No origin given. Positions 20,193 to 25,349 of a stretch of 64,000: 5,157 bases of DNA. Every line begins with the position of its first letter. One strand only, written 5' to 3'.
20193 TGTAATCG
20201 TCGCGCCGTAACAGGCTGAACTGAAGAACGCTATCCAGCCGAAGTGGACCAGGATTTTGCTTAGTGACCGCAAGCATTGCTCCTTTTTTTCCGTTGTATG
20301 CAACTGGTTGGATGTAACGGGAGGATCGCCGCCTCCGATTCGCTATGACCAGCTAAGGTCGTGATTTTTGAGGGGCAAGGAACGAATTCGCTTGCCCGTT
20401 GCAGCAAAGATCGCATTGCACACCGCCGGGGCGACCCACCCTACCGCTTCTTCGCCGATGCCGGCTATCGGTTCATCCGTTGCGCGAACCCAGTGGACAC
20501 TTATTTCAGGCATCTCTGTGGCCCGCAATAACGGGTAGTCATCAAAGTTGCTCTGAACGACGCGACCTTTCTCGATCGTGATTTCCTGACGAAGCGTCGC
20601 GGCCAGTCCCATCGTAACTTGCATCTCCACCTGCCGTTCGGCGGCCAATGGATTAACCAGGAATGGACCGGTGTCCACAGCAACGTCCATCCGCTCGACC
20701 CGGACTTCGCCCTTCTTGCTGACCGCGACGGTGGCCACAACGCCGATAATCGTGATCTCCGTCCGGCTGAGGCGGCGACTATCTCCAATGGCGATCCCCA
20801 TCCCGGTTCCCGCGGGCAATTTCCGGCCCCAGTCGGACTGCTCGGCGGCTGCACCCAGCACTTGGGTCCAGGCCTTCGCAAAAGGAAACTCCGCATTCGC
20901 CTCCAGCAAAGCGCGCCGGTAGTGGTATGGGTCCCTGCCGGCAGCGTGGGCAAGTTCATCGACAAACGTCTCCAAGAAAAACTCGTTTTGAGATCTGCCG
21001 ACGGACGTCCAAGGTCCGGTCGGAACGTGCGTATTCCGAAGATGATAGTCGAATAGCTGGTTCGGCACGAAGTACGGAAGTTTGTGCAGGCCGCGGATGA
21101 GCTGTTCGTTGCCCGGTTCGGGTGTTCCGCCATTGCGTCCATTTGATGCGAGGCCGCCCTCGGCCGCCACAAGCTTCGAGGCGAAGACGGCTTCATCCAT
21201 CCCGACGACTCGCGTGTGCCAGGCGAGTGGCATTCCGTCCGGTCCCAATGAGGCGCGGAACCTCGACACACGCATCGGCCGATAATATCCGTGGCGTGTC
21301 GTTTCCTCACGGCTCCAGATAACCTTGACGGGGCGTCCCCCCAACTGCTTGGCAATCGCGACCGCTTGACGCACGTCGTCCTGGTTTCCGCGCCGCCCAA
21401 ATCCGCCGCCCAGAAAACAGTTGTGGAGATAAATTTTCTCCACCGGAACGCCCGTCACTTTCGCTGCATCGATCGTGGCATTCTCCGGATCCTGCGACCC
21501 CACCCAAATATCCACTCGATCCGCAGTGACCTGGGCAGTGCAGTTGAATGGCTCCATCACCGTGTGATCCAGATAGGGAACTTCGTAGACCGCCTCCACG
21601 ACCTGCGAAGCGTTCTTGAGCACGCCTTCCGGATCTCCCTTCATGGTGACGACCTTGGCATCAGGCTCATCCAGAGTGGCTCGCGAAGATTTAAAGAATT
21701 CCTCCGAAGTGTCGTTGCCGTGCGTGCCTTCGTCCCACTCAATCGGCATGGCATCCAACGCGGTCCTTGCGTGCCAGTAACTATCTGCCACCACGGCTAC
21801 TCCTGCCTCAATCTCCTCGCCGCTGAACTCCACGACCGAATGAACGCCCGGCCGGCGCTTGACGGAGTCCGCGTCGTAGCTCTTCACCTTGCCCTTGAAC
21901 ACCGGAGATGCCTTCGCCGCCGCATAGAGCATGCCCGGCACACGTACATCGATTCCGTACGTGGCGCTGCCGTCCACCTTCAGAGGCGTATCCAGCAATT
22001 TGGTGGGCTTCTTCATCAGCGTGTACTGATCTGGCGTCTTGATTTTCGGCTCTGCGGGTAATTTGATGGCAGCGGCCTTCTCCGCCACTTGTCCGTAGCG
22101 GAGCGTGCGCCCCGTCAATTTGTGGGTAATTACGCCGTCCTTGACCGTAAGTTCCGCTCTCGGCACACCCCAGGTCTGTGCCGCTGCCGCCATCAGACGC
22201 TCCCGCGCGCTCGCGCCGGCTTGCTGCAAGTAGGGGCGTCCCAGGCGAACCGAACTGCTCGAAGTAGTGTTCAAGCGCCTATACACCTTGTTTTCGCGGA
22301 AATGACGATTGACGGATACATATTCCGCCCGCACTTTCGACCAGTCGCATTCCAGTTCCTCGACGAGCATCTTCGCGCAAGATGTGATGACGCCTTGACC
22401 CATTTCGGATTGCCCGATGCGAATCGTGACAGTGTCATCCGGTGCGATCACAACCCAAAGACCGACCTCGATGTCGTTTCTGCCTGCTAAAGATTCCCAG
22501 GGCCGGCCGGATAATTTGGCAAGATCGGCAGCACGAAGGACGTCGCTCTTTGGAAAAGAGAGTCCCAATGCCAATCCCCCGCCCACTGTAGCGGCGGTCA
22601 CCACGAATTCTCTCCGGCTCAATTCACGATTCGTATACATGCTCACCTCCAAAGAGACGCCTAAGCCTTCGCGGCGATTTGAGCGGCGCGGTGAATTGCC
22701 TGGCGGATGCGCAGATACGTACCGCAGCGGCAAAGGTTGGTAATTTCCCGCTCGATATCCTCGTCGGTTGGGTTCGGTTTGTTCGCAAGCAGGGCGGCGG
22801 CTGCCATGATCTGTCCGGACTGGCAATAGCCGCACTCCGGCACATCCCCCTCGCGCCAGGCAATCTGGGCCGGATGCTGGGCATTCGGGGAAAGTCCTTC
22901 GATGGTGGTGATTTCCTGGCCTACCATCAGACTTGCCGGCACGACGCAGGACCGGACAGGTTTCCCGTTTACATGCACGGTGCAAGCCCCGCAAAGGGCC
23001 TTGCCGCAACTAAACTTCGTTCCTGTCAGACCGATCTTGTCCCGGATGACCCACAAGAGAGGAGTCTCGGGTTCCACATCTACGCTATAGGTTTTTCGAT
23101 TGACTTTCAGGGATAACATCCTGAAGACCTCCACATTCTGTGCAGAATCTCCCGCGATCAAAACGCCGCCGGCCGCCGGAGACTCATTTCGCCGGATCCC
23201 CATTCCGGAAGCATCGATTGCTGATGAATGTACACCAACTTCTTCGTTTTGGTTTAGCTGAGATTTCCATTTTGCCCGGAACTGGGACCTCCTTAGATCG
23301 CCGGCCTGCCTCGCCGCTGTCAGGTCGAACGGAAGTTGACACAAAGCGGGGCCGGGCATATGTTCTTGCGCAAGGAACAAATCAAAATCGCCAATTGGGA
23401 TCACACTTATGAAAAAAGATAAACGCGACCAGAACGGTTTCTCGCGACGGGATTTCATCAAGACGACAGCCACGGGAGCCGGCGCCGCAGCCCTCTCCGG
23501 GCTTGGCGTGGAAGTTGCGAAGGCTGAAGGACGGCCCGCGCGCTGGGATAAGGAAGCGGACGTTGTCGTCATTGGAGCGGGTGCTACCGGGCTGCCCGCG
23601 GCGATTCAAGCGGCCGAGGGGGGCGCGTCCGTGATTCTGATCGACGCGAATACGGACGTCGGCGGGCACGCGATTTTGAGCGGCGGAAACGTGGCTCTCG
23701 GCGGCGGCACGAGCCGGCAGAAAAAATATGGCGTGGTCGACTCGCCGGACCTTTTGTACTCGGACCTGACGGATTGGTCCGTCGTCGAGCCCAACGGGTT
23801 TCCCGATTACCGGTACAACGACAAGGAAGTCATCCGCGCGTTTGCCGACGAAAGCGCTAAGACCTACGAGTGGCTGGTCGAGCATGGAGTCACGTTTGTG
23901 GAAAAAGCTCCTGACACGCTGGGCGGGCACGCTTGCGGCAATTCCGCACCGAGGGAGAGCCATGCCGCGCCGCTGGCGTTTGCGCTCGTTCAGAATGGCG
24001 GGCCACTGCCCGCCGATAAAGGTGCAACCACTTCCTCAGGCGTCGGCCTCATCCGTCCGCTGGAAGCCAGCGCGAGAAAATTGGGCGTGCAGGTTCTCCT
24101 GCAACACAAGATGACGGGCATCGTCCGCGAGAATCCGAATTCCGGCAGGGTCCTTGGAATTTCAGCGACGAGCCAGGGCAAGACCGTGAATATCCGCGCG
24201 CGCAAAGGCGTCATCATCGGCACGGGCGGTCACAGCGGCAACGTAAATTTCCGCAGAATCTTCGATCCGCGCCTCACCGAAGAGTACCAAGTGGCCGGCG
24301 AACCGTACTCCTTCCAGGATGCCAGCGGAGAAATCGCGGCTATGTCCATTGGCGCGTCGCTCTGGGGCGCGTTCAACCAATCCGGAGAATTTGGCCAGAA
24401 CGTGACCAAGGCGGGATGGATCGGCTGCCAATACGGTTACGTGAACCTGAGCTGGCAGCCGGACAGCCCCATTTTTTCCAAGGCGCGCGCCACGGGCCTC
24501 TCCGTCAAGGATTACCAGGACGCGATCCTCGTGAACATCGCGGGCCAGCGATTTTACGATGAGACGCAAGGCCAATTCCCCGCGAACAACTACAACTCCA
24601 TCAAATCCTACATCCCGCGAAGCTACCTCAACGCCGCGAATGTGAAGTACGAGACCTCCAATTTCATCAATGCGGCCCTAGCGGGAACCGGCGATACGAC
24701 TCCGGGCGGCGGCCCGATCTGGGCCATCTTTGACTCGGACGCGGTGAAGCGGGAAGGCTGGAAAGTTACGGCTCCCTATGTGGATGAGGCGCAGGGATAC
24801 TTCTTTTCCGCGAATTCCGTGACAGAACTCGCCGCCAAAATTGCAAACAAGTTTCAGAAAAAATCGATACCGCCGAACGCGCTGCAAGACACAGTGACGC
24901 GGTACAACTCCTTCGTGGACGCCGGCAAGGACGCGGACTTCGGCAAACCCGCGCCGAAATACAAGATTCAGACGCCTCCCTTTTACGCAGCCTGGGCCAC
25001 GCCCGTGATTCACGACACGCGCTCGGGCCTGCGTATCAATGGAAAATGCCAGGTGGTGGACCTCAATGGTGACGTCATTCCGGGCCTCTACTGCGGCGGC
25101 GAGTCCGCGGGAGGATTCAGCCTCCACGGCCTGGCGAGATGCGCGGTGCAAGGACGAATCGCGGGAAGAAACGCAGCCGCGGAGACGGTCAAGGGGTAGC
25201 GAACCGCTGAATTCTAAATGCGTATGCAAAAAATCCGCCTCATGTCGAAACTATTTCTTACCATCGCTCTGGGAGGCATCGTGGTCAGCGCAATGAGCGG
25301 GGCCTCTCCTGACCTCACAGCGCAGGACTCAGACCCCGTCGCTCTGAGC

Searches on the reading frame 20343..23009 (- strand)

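Call 42: search_protein_families(library=pfam, proteins=[window:20343-23009:-], max_evalue=0.00001)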
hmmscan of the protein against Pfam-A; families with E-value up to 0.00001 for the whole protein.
window:20343-23009:- (888 aa): 2 families
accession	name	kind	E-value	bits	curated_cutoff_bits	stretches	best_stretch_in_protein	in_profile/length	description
PF02738.23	MoCoBD_1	-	1.4e-30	106.6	27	1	453-602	10-162/244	Molybdopterin cofactor-binding domain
PF20256.3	MoCoBD_2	-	2.2e-28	100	27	2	183-330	49-184/283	Molybdopterin cofactor-binding domain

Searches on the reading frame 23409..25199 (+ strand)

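Call 42: search_protein_families(library=pfam, proteins=[window:23409-25199:+], max_evalue=0.00001)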
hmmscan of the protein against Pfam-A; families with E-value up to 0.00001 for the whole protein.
window:23409-25199:+ (596 aa): 5 families
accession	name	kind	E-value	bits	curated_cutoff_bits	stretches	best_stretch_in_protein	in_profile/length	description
PF00890.30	FAD_binding_2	-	4.3e-42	145.2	20.4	1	51-570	1-403/414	FAD binding domain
PF01266.30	DAO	-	1.4e-13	51.6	27.9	1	51-289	1-217/353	FAD dependent oxidoreductase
PF12831.13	FAD_oxidored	-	6.7e-11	42.6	27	1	51-120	1-68/416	FAD dependent oxidoreductase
PF03486.20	HI0933_like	-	1.8e-08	34.5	50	1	51-93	2-44/244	HI0933-like protein Rossmann domain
PF13450.12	NAD_binding_8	-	9.4e-06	26.3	21.9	0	54-88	1-35/68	NAD(P)-binding Rossmann-like domain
